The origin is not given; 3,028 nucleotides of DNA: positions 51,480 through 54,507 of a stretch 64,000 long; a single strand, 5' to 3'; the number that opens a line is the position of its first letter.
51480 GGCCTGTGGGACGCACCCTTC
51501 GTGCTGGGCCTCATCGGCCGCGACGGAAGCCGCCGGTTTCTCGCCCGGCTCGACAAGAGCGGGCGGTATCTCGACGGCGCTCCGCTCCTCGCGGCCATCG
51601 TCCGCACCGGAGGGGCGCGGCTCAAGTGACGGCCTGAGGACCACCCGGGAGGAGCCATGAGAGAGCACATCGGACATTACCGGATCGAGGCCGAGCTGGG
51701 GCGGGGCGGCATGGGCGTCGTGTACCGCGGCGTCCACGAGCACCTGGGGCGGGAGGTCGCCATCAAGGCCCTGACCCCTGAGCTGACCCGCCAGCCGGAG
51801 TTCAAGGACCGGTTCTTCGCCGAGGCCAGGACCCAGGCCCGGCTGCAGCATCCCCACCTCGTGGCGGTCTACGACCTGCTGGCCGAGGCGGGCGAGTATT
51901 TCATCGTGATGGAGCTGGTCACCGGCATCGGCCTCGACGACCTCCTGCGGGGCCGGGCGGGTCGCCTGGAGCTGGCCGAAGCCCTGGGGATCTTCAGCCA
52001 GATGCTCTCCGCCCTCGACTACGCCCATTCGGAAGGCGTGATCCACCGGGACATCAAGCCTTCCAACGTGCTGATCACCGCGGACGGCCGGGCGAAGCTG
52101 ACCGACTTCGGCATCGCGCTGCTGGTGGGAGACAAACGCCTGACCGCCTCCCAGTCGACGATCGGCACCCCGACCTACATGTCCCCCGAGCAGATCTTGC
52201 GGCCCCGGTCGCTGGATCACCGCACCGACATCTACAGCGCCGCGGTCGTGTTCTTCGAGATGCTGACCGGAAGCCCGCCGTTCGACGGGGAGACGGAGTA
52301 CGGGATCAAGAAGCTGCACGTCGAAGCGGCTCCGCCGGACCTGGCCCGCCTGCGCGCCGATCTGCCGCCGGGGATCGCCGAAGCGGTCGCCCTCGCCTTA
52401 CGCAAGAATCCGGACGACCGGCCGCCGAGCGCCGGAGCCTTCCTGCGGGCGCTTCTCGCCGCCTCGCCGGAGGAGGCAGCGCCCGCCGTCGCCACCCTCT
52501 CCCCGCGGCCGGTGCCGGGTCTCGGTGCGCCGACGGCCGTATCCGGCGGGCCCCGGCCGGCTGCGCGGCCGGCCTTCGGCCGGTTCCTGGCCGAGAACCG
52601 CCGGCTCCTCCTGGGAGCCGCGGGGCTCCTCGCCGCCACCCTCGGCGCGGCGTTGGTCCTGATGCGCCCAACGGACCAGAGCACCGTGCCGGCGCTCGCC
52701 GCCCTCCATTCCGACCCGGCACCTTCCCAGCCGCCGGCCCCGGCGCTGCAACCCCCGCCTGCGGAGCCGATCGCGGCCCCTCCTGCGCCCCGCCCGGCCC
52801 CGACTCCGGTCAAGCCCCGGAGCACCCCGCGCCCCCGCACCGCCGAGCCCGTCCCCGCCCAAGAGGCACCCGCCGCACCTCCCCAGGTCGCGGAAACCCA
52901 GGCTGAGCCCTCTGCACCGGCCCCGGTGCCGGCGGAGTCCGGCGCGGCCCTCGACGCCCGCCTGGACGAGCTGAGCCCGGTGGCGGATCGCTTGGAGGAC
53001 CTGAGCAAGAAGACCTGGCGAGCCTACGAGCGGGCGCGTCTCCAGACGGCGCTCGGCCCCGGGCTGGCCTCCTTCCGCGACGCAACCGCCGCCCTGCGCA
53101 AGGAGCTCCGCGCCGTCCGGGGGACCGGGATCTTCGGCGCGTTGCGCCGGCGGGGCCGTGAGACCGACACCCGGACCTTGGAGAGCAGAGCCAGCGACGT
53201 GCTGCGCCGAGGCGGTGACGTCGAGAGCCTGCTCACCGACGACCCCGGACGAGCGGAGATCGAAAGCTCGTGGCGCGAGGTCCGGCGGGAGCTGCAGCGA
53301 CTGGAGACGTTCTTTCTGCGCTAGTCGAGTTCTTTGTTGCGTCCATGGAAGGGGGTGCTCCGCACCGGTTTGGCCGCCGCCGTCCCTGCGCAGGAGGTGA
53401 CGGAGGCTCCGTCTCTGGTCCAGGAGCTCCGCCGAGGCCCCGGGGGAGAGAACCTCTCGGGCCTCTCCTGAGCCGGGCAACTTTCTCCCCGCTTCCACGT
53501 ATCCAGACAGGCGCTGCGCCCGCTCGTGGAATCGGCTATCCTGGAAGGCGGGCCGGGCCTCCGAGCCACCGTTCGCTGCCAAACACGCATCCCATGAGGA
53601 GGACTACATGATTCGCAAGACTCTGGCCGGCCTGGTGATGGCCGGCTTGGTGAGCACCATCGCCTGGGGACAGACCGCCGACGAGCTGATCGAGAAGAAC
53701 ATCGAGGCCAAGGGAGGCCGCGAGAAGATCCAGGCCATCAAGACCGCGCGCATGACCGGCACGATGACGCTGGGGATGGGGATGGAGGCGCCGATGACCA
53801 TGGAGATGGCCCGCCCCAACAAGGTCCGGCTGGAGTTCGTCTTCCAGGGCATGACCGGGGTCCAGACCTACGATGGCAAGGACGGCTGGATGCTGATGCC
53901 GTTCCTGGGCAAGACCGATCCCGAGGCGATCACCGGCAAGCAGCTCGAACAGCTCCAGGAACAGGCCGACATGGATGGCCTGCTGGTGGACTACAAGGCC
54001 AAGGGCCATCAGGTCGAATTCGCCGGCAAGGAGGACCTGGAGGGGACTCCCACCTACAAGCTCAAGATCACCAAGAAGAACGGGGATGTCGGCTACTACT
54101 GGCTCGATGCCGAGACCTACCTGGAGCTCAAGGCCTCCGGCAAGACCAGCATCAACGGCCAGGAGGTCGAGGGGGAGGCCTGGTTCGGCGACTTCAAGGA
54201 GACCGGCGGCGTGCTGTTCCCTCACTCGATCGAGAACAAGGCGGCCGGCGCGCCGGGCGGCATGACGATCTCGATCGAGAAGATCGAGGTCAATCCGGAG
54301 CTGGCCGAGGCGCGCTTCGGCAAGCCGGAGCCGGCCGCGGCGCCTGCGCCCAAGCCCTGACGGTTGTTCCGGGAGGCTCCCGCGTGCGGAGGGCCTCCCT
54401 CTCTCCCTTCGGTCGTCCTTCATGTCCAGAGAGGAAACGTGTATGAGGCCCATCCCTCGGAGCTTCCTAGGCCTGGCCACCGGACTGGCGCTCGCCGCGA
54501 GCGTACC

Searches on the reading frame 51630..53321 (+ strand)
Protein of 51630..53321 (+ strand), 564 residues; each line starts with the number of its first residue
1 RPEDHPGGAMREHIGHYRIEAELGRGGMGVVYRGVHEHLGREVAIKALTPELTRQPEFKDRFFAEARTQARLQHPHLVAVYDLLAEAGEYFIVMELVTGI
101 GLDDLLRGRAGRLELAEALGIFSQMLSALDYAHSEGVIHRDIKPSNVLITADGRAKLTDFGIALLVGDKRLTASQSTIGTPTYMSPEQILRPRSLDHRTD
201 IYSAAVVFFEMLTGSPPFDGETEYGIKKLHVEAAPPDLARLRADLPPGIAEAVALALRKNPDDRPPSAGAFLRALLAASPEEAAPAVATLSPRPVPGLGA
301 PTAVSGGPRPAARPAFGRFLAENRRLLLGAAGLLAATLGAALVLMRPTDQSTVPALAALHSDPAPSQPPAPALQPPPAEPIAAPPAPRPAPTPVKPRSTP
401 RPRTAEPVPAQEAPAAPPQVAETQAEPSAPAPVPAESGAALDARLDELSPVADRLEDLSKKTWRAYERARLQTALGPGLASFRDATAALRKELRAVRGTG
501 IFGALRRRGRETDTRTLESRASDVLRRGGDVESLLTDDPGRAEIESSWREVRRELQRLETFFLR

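Call 89: search_protein_families(library=pfam, proteins=[window:51630-53321:+], max_evalue=0.001)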
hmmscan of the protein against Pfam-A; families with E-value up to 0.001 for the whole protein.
window:51630-53321:+ (564 aa): 4 families
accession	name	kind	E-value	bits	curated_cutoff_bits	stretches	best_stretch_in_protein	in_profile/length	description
PF00069.31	Pkinase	-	3.1e-52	178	31.7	1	17-233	1-212/263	Protein kinase domain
PF07714.23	PK_Tyr_Ser-Thr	-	4.5e-36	124.9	23.1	1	19-265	3-249/258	Protein tyrosine and serine/threonine kinase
PF03109.22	ABC1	-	1.3e-06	28.2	22.9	1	89-163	142-214/244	ABC1 atypical kinase-like domain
PF17667.7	Pkinase_fungal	-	0.00031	20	24.1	1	117-190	287-366/387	Fungal protein kinase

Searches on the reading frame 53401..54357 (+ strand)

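Call 89: search_protein_families(library=pfam, proteins=[window:53401-54357:+], max_evalue=0.001)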
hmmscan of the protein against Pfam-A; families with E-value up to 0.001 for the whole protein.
window:53401-54357:+ (319 aa): 1 family
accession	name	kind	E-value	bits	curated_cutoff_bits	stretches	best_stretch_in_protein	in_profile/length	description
PF17131.11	LolA_like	-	6.6e-07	29.6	30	1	156-308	25-179/184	Outer membrane lipoprotein-sorting protein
